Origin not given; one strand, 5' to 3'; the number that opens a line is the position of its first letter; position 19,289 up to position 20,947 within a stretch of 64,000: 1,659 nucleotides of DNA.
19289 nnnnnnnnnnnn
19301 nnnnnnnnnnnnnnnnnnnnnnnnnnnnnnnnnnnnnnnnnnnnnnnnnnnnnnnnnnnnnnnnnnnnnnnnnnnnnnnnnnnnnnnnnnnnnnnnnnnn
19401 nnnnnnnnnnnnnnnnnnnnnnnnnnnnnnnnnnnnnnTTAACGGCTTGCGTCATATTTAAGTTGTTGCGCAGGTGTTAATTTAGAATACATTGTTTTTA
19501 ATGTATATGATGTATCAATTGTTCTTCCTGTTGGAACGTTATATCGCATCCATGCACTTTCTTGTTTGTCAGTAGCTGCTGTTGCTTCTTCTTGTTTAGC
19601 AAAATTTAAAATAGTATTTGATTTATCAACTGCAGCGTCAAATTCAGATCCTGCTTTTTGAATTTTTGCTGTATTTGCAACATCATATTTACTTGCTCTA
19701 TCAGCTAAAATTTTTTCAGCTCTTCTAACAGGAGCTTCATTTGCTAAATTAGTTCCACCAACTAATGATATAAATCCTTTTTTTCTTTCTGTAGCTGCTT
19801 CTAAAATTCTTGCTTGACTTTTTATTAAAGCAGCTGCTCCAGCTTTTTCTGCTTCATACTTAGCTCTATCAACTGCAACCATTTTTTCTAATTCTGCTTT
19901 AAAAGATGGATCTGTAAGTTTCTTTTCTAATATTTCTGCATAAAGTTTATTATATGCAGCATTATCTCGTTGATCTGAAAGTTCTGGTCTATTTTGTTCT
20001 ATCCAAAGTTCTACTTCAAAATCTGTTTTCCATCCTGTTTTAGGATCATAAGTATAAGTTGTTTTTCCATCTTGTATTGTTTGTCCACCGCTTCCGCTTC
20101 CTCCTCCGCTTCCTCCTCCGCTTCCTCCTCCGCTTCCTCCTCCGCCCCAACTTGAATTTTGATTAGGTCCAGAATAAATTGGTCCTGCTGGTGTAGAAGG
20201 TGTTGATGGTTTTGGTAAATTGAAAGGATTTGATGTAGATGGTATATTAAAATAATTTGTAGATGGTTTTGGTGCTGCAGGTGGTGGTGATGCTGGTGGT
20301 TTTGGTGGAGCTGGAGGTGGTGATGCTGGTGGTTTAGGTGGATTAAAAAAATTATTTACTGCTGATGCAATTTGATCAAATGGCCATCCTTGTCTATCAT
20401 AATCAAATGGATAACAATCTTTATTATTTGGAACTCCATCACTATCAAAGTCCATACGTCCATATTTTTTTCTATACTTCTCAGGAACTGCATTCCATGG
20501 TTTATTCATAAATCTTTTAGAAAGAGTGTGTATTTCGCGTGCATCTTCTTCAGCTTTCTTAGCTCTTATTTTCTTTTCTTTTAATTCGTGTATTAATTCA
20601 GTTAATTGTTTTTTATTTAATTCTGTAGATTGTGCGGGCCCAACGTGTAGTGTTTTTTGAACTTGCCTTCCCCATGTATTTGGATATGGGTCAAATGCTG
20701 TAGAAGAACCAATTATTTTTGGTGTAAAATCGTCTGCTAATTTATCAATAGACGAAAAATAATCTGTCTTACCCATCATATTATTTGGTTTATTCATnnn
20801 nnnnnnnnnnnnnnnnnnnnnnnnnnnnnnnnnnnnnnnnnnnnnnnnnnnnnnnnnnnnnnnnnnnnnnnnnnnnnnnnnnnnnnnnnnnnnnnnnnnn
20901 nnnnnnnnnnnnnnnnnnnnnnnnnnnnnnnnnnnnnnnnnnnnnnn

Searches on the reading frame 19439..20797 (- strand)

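Call 17: search_protein_families(library=pfam, proteins=[window:19439-20797:-], max_evalue=0.001)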
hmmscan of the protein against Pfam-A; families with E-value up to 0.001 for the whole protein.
window:19439-20797:- (452 aa): 0 families

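Call 20: search_protein_families(library=phrogs, proteins=[window:19439-20797:-], max_evalue=0.01)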
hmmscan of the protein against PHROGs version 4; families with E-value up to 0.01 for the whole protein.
window:19439-20797:- (452 aa): 2 families
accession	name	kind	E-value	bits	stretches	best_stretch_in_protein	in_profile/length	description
phrog_8482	-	head and packaging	0.0001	22.4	1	209-282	226-298/424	attachment protein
phrog_10780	-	tail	0.0094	14.6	0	210-412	1292-1444/1694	tail length tape measure protein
